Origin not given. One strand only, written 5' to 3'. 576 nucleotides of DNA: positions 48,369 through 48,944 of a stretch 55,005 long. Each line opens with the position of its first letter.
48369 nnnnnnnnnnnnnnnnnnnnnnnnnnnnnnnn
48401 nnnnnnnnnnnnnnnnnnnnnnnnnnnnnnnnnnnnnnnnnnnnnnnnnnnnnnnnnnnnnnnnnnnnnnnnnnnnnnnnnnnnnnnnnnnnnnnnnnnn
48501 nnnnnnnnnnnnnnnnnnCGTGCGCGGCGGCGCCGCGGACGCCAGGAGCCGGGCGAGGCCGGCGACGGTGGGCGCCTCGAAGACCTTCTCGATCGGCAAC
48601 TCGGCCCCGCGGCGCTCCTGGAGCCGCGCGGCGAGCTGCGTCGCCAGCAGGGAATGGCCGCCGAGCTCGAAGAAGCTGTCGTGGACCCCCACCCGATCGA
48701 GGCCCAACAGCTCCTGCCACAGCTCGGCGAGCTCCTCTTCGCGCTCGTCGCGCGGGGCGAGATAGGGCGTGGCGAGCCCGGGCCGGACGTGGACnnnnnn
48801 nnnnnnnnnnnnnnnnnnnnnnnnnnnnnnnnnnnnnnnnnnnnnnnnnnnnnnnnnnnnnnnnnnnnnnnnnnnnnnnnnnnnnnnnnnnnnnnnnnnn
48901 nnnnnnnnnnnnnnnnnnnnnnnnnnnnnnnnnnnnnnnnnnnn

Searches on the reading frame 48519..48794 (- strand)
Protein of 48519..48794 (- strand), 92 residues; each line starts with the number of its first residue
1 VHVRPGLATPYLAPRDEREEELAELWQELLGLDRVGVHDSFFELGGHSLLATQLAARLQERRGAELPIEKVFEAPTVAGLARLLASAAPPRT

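Call 21: search_solved_structures(query=window:48519-48794:-, max_evalue=0.001)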
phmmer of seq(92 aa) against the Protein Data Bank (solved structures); distinct sequences matched with E-value up to 0.001: 63 (the best 60 are shown).
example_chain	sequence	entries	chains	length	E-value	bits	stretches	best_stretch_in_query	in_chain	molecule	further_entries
9lcq_A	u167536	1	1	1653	1.2e-33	118.6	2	10-90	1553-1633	PvdL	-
9lcp_A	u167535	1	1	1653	1.2e-33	118.5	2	10-90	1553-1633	PvdL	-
9lco_A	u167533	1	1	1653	5.2e-33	116.5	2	10-90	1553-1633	PvdL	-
6mfz_A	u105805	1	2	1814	4.2e-28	100.9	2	10-85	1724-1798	Linear gramicidin synthase subunit A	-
9be3_A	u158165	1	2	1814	4.3e-28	100.8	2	10-85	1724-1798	Linear gramicidin synthase subunit A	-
9meh_A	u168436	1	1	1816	4.3e-28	100.8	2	10-85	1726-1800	Linear gramicidin synthase subunit A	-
9be4_A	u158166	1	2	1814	1.8e-27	98.8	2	10-85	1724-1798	Linear gramicidin synthase subunit A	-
2vsq_A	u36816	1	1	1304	1.1e-20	77.2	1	7-85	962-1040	SURFACTIN SYNTHETASE SUBUNIT 3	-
9up2_A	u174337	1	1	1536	4.6e-20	75.2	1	10-90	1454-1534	PvdL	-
2mr7_A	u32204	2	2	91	2.2e-18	69.8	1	13-87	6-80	Non-ribosomal peptide synthetase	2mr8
7b2b_A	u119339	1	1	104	2.3e-18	69.7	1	9-86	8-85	Peptide synthetase PaxA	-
1dny_A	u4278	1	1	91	4.4e-17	65.7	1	8-86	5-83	NON-RIBOSOMAL PEPTIDE SYNTHETASE PEPTIDYL CARRIER PROTEIN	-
2gdw_A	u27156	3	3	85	6.3e-17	65.2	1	9-86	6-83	Tyrocidine synthetase III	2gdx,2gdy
8z0q_C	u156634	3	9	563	8.4e-17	64.8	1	10-86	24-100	Special condensation domain in NRPS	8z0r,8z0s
2md9_A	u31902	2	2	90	1.4e-16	64.1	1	9-86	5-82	Tyrocidine synthase 3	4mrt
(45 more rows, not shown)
